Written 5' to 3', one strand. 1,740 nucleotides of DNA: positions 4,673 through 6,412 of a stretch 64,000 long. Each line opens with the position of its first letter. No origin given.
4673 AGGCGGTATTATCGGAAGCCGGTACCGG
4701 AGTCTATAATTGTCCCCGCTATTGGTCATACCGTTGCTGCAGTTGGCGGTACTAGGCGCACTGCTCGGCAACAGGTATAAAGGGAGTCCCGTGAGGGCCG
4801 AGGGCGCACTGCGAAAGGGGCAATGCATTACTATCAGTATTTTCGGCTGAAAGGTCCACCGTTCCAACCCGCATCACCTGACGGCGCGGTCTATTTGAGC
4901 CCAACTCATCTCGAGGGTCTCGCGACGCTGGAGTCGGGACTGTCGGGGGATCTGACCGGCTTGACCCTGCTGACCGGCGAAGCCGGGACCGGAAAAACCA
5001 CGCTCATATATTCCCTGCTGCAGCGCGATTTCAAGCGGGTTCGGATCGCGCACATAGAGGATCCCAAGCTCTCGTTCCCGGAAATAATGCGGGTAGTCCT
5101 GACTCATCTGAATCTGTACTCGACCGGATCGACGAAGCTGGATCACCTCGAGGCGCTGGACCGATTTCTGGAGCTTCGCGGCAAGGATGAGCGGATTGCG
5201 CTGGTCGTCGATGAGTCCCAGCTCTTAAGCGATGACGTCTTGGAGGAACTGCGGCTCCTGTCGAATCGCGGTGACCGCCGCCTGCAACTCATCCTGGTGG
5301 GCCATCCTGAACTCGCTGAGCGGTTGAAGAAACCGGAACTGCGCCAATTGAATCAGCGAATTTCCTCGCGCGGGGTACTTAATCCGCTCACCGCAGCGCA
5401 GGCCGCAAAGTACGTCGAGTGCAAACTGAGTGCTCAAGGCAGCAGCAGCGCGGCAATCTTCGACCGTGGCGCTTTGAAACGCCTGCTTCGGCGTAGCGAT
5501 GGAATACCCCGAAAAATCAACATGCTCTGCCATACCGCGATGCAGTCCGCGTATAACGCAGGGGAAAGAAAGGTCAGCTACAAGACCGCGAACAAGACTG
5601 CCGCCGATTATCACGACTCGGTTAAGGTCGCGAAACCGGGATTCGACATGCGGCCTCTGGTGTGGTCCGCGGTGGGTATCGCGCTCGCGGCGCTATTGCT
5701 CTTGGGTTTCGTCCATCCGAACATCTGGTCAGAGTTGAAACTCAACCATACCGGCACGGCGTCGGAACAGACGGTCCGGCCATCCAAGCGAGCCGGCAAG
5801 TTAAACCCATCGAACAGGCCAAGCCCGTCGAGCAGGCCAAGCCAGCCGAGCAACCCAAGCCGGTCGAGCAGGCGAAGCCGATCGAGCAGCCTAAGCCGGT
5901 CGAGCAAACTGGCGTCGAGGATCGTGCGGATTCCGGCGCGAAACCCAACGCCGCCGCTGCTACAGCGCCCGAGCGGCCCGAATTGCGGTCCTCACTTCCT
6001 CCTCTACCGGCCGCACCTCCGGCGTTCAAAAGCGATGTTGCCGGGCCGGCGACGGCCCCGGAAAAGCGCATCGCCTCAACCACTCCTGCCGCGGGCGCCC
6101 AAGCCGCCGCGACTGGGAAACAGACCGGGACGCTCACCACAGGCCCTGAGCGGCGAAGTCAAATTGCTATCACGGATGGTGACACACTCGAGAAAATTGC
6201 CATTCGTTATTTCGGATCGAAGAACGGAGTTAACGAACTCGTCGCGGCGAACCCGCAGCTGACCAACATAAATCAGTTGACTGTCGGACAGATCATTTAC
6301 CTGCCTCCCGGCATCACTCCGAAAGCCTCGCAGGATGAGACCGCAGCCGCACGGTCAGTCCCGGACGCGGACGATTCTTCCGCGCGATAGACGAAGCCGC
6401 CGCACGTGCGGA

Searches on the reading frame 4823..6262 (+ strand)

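Call 70: search_protein_families(library=pfam, proteins=[window:4823-6262:+], max_evalue=0.0001)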
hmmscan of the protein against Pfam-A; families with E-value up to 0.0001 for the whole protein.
window:4823-6262:+ (479 aa): 2 families
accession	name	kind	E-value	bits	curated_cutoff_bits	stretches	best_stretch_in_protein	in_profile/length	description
PF13401.12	AAA_22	-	2.1e-19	70.5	27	1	46-168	6-130/130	AAA domain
PF13191.12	AAA_16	-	3.7e-07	31.2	32.6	1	35-159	15-167/167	AAA ATPase domain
